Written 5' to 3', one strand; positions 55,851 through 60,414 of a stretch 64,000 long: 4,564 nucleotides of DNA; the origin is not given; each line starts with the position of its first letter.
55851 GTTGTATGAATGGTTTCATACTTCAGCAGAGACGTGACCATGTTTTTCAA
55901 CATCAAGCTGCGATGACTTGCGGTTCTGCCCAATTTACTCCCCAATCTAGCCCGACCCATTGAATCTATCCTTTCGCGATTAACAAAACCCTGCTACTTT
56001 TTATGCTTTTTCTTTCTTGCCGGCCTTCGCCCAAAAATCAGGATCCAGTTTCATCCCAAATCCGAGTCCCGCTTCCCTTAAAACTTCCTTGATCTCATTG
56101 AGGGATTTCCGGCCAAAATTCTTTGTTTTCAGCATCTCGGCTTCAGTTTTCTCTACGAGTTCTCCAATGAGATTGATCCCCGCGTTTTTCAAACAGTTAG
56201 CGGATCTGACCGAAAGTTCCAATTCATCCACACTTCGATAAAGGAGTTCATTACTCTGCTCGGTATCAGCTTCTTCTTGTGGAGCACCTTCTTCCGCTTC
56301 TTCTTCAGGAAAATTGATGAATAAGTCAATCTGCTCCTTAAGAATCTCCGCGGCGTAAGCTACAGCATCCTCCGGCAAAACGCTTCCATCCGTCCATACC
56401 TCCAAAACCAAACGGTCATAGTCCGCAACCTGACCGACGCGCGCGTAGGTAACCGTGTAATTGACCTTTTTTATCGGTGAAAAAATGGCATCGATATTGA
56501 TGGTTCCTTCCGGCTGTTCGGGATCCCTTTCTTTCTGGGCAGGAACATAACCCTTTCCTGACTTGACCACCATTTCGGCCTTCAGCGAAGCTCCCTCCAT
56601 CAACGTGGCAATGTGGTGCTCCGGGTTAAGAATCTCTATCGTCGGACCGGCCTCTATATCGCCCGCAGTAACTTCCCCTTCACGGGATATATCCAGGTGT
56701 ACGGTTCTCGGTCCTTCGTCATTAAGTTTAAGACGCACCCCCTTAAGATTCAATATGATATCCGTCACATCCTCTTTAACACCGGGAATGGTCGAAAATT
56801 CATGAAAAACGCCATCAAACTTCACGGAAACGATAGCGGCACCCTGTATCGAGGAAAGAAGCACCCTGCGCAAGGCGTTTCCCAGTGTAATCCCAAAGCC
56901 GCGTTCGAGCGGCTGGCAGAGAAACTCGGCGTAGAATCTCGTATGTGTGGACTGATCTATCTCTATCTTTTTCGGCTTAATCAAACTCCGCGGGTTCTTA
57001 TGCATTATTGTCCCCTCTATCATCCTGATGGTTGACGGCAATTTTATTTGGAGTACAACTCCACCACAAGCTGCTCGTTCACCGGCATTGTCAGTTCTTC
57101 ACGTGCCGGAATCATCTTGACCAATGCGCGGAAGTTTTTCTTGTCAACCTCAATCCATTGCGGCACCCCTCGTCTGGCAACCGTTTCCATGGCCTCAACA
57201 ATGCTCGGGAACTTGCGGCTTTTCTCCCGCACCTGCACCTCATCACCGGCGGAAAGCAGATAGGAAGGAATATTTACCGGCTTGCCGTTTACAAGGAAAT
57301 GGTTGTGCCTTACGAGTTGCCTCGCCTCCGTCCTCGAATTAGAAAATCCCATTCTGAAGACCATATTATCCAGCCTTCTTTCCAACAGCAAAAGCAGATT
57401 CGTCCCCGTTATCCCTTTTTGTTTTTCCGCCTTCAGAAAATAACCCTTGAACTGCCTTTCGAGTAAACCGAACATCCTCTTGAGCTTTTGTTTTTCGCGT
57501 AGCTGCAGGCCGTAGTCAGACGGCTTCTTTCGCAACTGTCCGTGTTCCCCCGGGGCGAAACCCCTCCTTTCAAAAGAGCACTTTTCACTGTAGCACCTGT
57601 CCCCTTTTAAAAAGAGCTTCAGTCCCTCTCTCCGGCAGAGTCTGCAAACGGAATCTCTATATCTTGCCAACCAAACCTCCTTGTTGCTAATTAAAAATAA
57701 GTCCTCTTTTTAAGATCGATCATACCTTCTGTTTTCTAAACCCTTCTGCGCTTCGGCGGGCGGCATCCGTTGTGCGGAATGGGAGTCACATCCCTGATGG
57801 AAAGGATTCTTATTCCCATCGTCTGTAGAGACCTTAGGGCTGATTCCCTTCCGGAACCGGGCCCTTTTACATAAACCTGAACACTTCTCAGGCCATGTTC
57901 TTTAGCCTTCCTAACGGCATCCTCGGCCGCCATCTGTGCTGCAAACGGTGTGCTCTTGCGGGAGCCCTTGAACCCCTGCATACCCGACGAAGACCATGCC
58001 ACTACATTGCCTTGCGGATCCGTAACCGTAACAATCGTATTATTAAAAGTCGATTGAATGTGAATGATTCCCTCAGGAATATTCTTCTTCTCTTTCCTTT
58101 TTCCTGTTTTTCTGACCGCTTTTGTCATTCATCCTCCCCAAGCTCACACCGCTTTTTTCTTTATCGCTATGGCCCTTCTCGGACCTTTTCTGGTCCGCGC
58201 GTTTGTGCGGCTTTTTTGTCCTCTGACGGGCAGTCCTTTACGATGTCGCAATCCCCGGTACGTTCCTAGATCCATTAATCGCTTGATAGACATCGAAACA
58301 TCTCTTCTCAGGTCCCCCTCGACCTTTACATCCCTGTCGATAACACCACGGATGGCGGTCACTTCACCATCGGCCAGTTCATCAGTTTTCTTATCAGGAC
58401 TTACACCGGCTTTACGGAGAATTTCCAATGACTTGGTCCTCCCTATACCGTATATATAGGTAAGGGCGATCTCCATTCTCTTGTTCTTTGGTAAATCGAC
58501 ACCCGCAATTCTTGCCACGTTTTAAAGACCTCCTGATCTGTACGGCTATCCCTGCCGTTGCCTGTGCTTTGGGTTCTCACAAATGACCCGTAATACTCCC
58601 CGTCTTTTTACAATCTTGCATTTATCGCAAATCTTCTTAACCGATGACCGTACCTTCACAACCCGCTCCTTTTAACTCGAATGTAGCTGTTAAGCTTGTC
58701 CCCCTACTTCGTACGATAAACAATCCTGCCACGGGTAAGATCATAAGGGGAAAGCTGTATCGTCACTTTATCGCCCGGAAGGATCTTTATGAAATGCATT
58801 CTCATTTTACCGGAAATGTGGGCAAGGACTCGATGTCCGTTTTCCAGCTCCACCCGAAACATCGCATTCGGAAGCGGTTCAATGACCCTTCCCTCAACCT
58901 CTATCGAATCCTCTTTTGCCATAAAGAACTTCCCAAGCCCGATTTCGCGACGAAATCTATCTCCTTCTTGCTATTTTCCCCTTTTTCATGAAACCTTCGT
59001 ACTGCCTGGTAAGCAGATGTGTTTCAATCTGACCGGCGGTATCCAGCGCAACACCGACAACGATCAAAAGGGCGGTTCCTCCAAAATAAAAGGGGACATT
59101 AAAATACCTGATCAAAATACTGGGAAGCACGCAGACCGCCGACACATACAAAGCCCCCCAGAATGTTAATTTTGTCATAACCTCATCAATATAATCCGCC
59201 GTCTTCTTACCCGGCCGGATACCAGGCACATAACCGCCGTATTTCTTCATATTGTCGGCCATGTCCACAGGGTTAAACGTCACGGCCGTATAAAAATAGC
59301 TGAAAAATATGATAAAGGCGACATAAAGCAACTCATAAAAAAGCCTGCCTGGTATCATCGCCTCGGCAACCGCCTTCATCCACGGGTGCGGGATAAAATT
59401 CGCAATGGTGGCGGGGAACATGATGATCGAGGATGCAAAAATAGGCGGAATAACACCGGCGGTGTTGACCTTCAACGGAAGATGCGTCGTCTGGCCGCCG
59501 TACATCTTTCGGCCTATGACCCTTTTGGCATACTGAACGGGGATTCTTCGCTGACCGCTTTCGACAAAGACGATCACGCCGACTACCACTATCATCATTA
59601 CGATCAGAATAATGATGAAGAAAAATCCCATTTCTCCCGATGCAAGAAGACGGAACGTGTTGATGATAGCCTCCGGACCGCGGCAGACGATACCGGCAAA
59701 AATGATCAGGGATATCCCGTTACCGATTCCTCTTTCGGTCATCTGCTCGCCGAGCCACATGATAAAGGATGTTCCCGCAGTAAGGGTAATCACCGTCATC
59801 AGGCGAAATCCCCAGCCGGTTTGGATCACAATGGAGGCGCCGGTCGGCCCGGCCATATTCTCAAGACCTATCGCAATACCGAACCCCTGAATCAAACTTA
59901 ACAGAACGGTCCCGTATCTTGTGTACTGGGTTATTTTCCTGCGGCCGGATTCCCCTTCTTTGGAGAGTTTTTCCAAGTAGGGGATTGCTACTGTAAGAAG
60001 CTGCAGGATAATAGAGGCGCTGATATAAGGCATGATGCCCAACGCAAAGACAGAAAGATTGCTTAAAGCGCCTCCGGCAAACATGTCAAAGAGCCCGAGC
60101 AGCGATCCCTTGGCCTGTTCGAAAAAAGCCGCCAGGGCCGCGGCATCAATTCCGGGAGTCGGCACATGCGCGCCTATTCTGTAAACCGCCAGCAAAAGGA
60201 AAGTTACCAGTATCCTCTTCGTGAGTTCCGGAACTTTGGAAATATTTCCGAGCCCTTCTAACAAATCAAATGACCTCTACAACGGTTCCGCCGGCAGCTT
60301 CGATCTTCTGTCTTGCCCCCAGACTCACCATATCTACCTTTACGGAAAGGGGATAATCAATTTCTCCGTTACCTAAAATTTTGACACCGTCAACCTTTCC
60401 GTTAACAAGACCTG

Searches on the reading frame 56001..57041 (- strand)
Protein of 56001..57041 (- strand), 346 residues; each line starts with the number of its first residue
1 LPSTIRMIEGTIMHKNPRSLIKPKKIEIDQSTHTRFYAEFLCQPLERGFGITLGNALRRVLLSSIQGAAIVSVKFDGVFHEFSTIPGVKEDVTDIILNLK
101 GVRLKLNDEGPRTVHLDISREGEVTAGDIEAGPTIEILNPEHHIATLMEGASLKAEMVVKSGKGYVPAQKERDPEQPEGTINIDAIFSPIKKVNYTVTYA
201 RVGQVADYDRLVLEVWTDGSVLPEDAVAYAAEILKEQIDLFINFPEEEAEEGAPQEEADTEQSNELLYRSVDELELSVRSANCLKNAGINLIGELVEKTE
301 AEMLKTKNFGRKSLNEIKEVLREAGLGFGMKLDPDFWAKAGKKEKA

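Call 56: search_protein_families(library=pfam, proteins=[window:56001-57041:-], max_evalue=0.0001)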
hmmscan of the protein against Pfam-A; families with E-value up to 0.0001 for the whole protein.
window:56001-57041:- (346 aa): 3 families
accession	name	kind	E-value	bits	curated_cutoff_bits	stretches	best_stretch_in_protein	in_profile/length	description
PF01000.31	RNA_pol_A_bac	-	1.4e-34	119.3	33.9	1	73-188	1-119/119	RNA polymerase Rpb3/RpoA insert domain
PF03118.21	RNA_pol_A_CTD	-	1.8e-27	95.3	23.8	1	260-323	4-67/67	Bacterial RNA polymerase, alpha chain C terminal domain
PF01193.29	RNA_pol_L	-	9.9e-26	89.7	24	1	43-237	1-73/74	RNA polymerase Rpb3/Rpb11 dimerisation domain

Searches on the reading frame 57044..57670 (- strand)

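Call 56: search_protein_families(library=pfam, proteins=[window:57044-57670:-], max_evalue=0.0001)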
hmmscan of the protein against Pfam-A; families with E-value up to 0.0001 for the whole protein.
window:57044-57670:- (208 aa): 2 families
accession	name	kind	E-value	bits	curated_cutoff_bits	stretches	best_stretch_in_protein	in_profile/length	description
PF00163.24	Ribosomal_S4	-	5.5e-32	110.8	23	1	3-97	1-95/95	Ribosomal protein S4/S9 N-terminal domain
PF01479.30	S4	-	9.2e-19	67.4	22.8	1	98-145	1-48/48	S4 domain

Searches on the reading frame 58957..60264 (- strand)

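Call 56: search_protein_families(library=pfam, proteins=[window:58957-60264:-], max_evalue=0.0001)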
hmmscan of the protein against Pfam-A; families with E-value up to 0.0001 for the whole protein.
window:58957-60264:- (435 aa): 1 family
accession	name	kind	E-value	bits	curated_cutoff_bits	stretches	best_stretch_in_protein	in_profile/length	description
PF00344.25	SecY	-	3.3e-121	404.8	32.2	1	71-409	1-305/306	SecY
